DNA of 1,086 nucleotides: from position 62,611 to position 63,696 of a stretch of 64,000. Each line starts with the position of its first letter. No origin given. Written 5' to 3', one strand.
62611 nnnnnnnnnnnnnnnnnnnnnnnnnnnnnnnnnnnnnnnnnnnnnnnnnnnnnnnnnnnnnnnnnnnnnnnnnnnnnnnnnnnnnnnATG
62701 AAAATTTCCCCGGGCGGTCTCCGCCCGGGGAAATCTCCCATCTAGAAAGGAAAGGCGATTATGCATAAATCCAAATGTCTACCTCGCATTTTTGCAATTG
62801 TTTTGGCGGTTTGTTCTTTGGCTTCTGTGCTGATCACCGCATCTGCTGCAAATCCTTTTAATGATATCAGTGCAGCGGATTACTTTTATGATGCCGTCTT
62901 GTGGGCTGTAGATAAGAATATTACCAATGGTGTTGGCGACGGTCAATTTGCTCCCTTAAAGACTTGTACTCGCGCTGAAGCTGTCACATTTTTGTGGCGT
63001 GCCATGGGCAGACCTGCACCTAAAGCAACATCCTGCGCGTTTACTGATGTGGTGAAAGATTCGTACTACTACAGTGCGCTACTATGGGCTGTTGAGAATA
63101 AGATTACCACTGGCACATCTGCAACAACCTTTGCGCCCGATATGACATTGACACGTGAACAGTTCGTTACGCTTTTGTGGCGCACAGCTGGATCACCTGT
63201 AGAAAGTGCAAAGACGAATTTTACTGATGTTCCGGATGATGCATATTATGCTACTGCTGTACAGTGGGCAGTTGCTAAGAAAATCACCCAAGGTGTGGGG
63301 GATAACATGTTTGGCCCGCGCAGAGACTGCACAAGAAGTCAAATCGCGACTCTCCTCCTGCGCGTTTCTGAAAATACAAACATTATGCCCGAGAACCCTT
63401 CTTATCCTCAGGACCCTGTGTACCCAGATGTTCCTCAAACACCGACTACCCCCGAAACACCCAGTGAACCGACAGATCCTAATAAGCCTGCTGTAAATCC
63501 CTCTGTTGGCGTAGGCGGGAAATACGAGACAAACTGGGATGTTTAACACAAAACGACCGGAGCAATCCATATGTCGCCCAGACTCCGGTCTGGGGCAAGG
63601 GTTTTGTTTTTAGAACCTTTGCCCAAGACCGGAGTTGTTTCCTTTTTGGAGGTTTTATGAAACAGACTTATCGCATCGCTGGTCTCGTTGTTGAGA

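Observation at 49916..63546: cap/cps-type regulatory module (Wzz-BY-kinase, PHP phosphatase, LCP) wired to a giant protein gene instead of glycosyltransferases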

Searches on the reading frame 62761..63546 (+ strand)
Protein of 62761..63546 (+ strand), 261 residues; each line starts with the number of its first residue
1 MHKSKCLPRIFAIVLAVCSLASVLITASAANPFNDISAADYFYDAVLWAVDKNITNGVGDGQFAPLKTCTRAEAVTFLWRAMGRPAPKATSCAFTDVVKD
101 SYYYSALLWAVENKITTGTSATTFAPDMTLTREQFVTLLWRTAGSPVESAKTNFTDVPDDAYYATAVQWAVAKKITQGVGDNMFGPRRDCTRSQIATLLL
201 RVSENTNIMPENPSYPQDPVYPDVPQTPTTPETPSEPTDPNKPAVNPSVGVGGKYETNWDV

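Call 4: search_protein_families(library=pfam, proteins=[window:62761-63546:+], max_evalue=0.01)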
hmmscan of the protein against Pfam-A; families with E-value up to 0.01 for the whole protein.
window:62761-63546:+ (261 aa): 1 family
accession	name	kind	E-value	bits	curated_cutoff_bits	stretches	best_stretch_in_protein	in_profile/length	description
PF00395.25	SLH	-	1.8e-34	117.9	20.8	3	153-196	1-44/44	S-layer homology domain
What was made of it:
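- Checked: 62761-63546: signal peptide, three SLH domains and a Pro-rich tail (call 4).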

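Call 10: find_encoding_contigs(protein=window:62761-63546:+, flank=10000, max_places=6)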
Protein window:62761-63546:+ (261 aa): 9 contigs read that carry it; 6 places shown.
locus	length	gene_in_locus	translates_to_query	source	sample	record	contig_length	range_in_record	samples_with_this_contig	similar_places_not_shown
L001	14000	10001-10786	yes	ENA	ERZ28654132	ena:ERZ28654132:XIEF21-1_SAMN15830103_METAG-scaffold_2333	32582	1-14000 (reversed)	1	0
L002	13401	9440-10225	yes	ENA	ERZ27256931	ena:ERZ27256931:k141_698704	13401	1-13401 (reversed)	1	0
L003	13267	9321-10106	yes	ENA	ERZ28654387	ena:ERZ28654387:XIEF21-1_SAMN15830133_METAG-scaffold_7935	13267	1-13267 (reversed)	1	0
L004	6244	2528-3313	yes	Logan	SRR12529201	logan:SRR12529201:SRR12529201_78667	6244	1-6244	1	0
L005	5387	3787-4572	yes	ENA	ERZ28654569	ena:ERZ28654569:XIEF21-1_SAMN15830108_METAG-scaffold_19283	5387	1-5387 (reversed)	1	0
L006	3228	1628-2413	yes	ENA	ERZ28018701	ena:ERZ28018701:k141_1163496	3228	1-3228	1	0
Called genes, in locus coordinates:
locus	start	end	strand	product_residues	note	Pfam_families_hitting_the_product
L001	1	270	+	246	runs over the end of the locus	-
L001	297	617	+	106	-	-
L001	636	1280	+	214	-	PF03816:LytR_cpsA_psr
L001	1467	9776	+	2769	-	PF09479:Flg_new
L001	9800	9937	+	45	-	-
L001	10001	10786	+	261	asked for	PF00395:SLH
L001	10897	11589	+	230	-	PF27840:ScmC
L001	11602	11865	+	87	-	PF05402:PqqD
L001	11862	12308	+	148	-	-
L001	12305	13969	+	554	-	PF00664:ABC_membrane, PF00005:ABC_tran, PF02463:SMC_N (faint)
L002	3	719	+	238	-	?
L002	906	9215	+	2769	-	PF09479:Flg_new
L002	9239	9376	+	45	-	-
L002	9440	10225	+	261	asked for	PF00395:SLH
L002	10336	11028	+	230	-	PF27840:ScmC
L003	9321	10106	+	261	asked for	PF00395:SLH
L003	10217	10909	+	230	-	PF27840:ScmC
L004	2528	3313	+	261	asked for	PF00395:SLH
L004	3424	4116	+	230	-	PF27840:ScmC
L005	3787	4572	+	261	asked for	PF00395:SLH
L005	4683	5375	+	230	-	PF27840:ScmC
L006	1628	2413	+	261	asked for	PF00395:SLH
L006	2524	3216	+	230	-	PF27840:ScmC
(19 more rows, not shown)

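Call 14: search_protein_families(library=ncbifam, proteins=[L001:10897-11589:+, L001:11602-11865:+, L001:11862-12308:+, L001:12305-13969:+], max_evalue=0.01)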
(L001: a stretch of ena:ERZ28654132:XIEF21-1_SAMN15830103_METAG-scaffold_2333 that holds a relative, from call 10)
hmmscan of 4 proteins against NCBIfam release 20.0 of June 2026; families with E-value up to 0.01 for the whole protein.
L001:10897-11589:+ (230 aa): 3 families
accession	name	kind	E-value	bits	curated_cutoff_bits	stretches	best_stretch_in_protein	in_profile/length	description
TIGR04249.1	SCM_chp_ScmC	equivalog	3.1e-09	36.6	125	1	65-185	115-238/292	SynChlorMet cassette protein ScmC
NF006821.0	PRK09344.1-3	subfamily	0.00042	19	369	1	67-130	195-266/525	phosphoenolpyruvate carboxykinase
TIGR04352.1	HprK_rel_A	equivalog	0.00052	19.2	200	1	73-133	94-151/280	HprK-related kinase A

L001:11602-11865:+ (87 aa): 5 families
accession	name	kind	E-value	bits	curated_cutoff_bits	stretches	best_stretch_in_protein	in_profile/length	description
NF033536.1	lasso_PqqD_Bac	exception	9.9e-08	32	80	1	5-85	9-85/88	lasso peptide biosynthesis PqqD family chaperone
NF033530.1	lasso_PqqD_Strm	exception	1.9e-07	31.2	70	1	33-85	25-77/78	lasso peptide biosynthesis PqqD family chaperone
TIGR04302.1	geo_PqqD_fam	equivalog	5.7e-07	29.9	100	1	29-86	44-100/102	GeoRSP system PqqD family peptide chaperone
TIGR04248.1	SCM_PqqD_rel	equivalog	0.0043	17.2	100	1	31-85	26-80/84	SynChlorMet cassette protein ScmD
TIGR03859.1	PQQ_PqqD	equivalog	0.0068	16.3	46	1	30-86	25-80/81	pyrroloquinoline quinone biosynthesis peptide chaperone PqqD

L001:11862-12308:+ (148 aa): 3 families
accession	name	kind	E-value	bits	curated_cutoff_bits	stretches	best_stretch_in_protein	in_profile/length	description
TIGR02228.1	sigpep_I_arch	equivalog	5.7e-06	26.3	51.85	1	30-80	38-89/158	signal peptidase I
TIGR02227.1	sigpep_I_bact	equivalog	0.00046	20.1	47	1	29-82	26-83/162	signal peptidase I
NF046067.1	SigPepSipWBacil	equivalog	0.007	15.9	190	1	32-79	47-95/189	signal peptidase I SipW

L001:12305-13969:+ (554 aa): 183 families (the best 25 are shown)
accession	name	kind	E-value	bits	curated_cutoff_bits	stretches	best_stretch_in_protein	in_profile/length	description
TIGR02868.1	CydC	equivalog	6.2e-63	213.2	329.05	1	105-532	99-530/530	thiol reductant ABC exporter subunit CydC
TIGR02857.1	CydD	equivalog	6.4e-63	213.5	435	1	21-539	4-524/529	thiol reductant ABC exporter subunit CydD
TIGR03375.1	type_I_sec_LssB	subfamily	1.7e-61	208.4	693.1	1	9-550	138-680/696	type I secretion system permease/ATPase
TIGR02203.1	MsbA_lipidA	equivalog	1e-60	205.8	602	1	13-549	7-546/572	lipid A export permease/ATP-binding protein MsbA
TIGR02204.1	MsbA_rel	hypoth_equivalog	6.3e-59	200.1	780.4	1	7-549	9-552/576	ABC transporter, permease/ATP-binding protein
NF008364.0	PRK11160.1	equivalog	1.1e-55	189.3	630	1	109-550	110-553/575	heme ABC transporter ATP-binding protein/permease CydC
TIGR03796.1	NHLM_micro_ABC1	equivalog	8.3e-53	179.6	853.3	1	4-534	138-674/710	NHLP family bacteriocin export ABC transporter peptidase/permease/ATPase subunit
TIGR03797.1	NHLM_micro_ABC2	equivalog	3.4e-51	174.6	709.4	1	19-547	135-660/686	NHLP bacteriocin export ABC transporter permease/ATPase subunit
TIGR01193.1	bacteriocin_ABC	subfamily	2.2e-50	171.9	523.85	1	111-547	248-684/708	peptide cleavage/export ABC transporter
NF008381.0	PRK11176.1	equivalog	2e-47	161.9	867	1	112-550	118-557/582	lipid A ABC transporter ATP-binding protein/permease MsbA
NF010178.0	PRK13657.1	equivalog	4.3e-47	160.8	733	1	21-549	20-547/588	glucan ABC transporter ATP-binding protein/ permease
NF008056.1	PRK10790.1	equivalog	1.6e-45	155.7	746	1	37-534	40-537/584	SmdB family multidrug efflux ABC transporter permease/ATP-binding protein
NF008379.0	PRK11174.1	equivalog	7.1e-45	153.7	684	1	282-549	294-561/588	heme ABC transporter permease/ATP-binding protein CydD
TIGR01846.1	type_I_sec_HlyB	subfamily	7.1e-45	153.5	725.55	1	141-550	261-670/694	type I secretion system permease/ATPase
TIGR00958.1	3a01208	subfamily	5.4e-44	150.6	874.6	1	83-536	225-678/711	antigen peptide transporter 2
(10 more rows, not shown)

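Call 15: search_protein_families(library=pfam, proteins=[L001:10897-11589:+, L001:11602-11865:+, L001:11862-12308:+, L001:12305-13969:+], max_evalue=1)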
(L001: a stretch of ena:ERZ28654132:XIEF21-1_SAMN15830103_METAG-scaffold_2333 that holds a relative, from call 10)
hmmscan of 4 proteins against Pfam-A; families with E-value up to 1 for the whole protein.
L001:10897-11589:+ (230 aa): 0 families

L001:11602-11865:+ (87 aa): 1 family
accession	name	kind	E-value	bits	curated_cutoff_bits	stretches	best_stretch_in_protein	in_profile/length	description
PF05402.18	PqqD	-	1.6e-16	60.8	23.4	1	16-86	1-67/67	Coenzyme PQQ synthesis protein D (PqqD)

L001:11862-12308:+ (148 aa): 1 family
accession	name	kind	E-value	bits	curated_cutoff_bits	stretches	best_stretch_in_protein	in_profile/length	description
PF00717.28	Peptidase_S24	-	0.0014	18.7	23.3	1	16-87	27-96/116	Peptidase S24-like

L001:12305-13969:+ (554 aa): 17 families
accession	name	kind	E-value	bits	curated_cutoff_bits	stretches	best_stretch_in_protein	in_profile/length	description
PF00664.28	ABC_membrane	-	5.7e-28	98.8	28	1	22-292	1-274/274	ABC transporter transmembrane region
PF00005.33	ABC_tran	-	7.9e-24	85.3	25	1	354-503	1-137/137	ABC transporter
PF02463.25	SMC_N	-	1.3e-05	25.1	40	1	482-543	148-210/220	RecF/RecN/SMC N terminal domain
PF13304.12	AAA_21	-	1.4e-05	25.7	27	1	366-419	1-57/304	AAA domain, putative AbiEii toxin, Type IV TA system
PF13401.12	AAA_22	-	0.00023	21.9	27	1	364-503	5-95/130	AAA domain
PF13191.12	AAA_16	-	0.0005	21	32.6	1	365-511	25-150/167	AAA ATPase domain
PF05729.18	NACHT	-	0.0018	18.6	26.7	0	368-384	4-20/167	NACHT domain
PF13481.12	AAA_25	-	0.0036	17.4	27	1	361-447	30-130/195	AAA domain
PF03193.22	RsgA_GTPase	-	0.0046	17.2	30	1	363-386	105-128/174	RsgA GTPase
PF20720.3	nSTAND3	-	0.0074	16.4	27.2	1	352-386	5-39/155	Novel STAND NTPase 3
PF13555.12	AAA_29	-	0.022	14.9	27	1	358-381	16-39/61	P-loop containing region of AAA domain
PF09818.15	ABC_ATPase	-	0.024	14.1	23.2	1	434-504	116-187/283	P-loop domain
PF20703.3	nSTAND1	-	0.033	14.2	27.1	1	341-382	10-51/379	Novel STAND NTPase 1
PF25201.1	nSTAND6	-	0.038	14.5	27.7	1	348-388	2-42/148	Novel STAND NTPase 6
PF13604.12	AAA_30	-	0.062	13.5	27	1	363-402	17-56/191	AAA domain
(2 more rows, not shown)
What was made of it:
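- On Lasso peptide biosynthetic cluster: The 148-aa protein is S24/S26-like instead (calls 10, 14, 15).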

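Call 39: find_homologous_proteins(query=L001:10897-11589:+, max_evalue=0.00001)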
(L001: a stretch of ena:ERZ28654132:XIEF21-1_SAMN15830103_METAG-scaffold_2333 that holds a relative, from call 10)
Query L001:10897-11589:+ (230 aa): 7219 proteins with E <= 0.00001 among 7497 candidates; the best 120 are listed.
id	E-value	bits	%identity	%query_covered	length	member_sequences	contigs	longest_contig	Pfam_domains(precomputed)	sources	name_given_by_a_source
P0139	3.4e-155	532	100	100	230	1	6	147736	PF27840.1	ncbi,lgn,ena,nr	ncbi:MAG: hypothetical protein J6K84_03240 [Oscillospiraceae bacterium]|nr:hypothetical protein [Osc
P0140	3.9e-112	391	73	100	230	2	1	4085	PF27840.1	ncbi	-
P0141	3.2e-100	352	66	99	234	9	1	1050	PF27840.1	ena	-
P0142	8.9e-100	351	64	99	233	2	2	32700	PF27840.1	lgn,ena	-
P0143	1.8e-99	350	64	99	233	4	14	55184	PF27840.1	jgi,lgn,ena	-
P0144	5.8e-98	345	63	99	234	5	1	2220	PF27840.1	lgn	-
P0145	1.1e-97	344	63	99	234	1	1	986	PF27840.1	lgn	-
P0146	3.0e-97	343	64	97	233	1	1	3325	PF27840.1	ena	-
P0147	5.3e-97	342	63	99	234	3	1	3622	PF27840.1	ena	-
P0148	1.2e-96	341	64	99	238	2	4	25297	PF27840.1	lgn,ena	-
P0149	1.3e-96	341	63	99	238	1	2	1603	PF27840.1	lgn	-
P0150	1.7e-96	340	64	99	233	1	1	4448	PF27840.1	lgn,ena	-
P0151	3.8e-96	339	64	97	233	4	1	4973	PF27840.1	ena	-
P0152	5.9e-96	338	63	99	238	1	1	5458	PF27840.1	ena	-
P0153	8.0e-96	338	66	99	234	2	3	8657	PF27840.1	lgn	-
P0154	2.2e-95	337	64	99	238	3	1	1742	PF27840.1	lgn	-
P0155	2.2e-95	337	62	99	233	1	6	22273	PF27840.1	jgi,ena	-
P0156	2.3e-95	336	62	99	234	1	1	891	PF27840.1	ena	-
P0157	3.2e-95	336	62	99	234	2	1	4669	PF27840.1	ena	-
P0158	4.5e-95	336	61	99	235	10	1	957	PF27840.1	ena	-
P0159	6.1e-95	335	62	99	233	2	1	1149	PF27840.1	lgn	-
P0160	6.9e-95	335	63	99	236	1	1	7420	PF27840.1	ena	-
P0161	7.5e-95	335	65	99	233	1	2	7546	PF27840.1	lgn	-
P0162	9.9e-95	334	63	99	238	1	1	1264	PF27840.1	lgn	-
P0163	1.1e-94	334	63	99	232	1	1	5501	PF27840.1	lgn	-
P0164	1.6e-94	334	63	99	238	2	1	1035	PF27840.1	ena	-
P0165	3.4e-94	333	63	99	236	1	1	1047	PF27840.1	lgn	-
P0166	6.2e-94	332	62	99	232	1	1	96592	PF27840.1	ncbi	-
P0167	7.2e-94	332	62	97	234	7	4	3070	PF27840.1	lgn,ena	-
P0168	7.3e-94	332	64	99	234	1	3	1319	PF27840.1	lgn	-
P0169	7.4e-94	332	64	99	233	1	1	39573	PF27840.1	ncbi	-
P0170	7.7e-94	331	64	99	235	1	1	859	PF27840.1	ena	-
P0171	1.2e-93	331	62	99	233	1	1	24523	PF27840.1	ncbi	-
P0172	1.3e-93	331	62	99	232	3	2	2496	PF27840.1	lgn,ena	-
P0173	1.6e-93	330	58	99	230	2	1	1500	PF27840.1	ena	-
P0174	1.8e-93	330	63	99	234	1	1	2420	PF27840.1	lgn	-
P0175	2.0e-93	330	63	99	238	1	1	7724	PF27840.1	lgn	-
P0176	2.7e-93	330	63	99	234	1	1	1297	PF27840.1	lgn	-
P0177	3.8e-93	329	62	99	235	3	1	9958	PF27840.1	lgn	-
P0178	5.7e-93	329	62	99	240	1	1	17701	PF27840.1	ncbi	-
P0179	6.6e-93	328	63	99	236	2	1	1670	PF27840.1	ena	-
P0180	7.9e-93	328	61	99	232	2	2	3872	PF27840.1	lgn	-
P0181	1.2e-92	328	62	99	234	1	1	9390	PF27840.1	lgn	-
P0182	1.5e-92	327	61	99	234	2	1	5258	PF27840.1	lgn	-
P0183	1.8e-92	327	62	99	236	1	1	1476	PF27840.1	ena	-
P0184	1.9e-92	327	61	99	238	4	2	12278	PF27840.1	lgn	-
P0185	2.4e-92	327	62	99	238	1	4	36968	PF27840.1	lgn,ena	-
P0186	3.0e-92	326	62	97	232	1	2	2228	PF27840.1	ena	-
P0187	3.2e-92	326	62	100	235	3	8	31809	PF27840.1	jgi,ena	-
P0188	4.0e-92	326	61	99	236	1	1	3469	PF27840.1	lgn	-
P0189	4.8e-92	326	62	99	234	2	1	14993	PF27840.1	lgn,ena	-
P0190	5.4e-92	325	62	99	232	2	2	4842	PF27840.1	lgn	-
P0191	6.9e-92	325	62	99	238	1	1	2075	PF27840.1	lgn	-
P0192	8.0e-92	325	62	100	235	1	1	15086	PF27840.1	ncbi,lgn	-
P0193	8.1e-92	325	62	98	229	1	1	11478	PF27840.1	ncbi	-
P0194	9.7e-92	325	60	99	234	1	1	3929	PF27840.1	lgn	-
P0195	1.4e-91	324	61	99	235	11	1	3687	PF27840.1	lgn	-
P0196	1.5e-91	324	60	99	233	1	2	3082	PF27840.1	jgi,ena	-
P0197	1.9e-91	324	62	99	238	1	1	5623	PF27840.1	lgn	-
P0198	2.1e-91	324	61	99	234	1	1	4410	PF27840.1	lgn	-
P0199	2.3e-91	323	61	97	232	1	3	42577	PF27840.1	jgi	-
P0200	2.7e-91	323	61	99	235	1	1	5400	PF27840.1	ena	-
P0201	2.7e-91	323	61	99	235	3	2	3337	PF27840.1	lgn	-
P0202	3.7e-91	323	61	99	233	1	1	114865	PF27840.1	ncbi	-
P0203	5.4e-91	322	60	98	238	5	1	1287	PF27840.1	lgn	-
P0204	6.1e-91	322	62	99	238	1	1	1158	PF27840.1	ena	-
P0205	6.2e-91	322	60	99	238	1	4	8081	PF27840.1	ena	-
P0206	7.1e-91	322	60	99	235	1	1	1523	PF27840.1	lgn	-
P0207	7.3e-91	322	61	99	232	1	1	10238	PF27840.1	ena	-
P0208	8.2e-91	322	61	99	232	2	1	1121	PF27840.1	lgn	-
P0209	9.3e-91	321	60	99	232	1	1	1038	PF27840.1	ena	-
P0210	9.6e-91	321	60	99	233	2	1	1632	PF27840.1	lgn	-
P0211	1.1e-90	321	62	99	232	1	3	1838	PF27840.1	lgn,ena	-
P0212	1.2e-90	321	61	99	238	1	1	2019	PF27840.1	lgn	-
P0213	1.3e-90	321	62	99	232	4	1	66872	PF27840.1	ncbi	-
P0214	1.4e-90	321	61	99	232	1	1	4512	PF27840.1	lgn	-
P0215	1.7e-90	321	61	99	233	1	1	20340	PF27840.1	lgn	-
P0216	1.8e-90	320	61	99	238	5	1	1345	PF27840.1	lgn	-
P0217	2.0e-90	320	61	100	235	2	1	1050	PF27840.1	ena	-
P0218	3.0e-90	320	61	99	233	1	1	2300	PF27840.1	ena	-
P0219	3.0e-90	320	59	99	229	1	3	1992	PF27840.1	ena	-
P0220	3.1e-90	320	61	99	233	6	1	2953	PF27840.1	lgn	-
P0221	3.1e-90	320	58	99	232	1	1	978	PF27840.1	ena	-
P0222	3.2e-90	320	62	98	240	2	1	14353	PF27840.1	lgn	-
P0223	3.2e-90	320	60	99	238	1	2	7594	PF27840.1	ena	-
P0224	6.3e-90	319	61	99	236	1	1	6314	PF27840.1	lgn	-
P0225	6.5e-90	319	60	99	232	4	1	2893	PF27840.1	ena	-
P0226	6.9e-90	319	60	99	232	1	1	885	PF27840.1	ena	-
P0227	7.3e-90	318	60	97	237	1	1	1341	PF27840.1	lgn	-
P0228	7.4e-90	318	62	99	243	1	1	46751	PF27840.1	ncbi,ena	-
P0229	8.5e-90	318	61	99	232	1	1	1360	PF27840.1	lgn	-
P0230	9.2e-90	318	60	99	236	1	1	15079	PF27840.1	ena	-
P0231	9.4e-90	318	60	97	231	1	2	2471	PF27840.1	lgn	-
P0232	9.7e-90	318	61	97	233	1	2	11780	PF27840.1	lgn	-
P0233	1.0e-89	318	60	100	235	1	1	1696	PF27840.1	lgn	-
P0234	1.0e-89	318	61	97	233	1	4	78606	PF27840.1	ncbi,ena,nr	ncbi:MAG: hypothetical protein IJ422_03775 [Oscillospiraceae bacterium]|nr:hypothetical protein [Osc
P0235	1.1e-89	318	61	99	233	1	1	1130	PF27840.1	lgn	-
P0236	1.3e-89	318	61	99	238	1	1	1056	PF27840.1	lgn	-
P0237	1.6e-89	317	61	99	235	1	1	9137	PF27840.1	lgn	-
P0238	2.0e-89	317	61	99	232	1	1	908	PF27840.1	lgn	-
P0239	2.0e-89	317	61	97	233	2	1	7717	PF27840.1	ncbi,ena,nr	ncbi:MAG: hypothetical protein IJ422_07300 [Oscillospiraceae bacterium]|nr:hypothetical protein [Osc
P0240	4.9e-89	316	59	99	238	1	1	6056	PF27840.1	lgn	-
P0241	5.2e-89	316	59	99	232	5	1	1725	PF27840.1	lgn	-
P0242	5.2e-89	316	60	99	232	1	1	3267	PF27840.1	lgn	-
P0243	5.6e-89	316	61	99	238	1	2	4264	PF27840.1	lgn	-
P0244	6.9e-89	315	61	99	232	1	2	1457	PF27840.1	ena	-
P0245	7.9e-89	315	60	100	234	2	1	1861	PF27840.1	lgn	-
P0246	8.6e-89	315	59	99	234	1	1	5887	PF27840.1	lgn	-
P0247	9.3e-89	315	61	99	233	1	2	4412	PF27840.1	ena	-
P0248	9.7e-89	315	58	99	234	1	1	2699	PF27840.1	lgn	-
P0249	1.5e-88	314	60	99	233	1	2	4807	PF27840.1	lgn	-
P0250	1.7e-88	314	57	99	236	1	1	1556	PF27840.1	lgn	-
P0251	1.8e-88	314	61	97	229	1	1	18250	PF27840.1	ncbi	-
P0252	1.8e-88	314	59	97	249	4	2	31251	PF27840.1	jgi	-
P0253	1.9e-88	314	62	93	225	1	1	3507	PF27840.1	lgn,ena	-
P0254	1.9e-88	314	61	99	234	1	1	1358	PF27840.1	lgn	-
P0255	2.1e-88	314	60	99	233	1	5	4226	PF27840.1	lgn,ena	-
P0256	2.1e-88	314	59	99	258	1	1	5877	PF27840.1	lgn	-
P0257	2.1e-88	314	60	99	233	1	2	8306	PF27840.1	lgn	-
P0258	2.1e-88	314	60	99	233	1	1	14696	PF27840.1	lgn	-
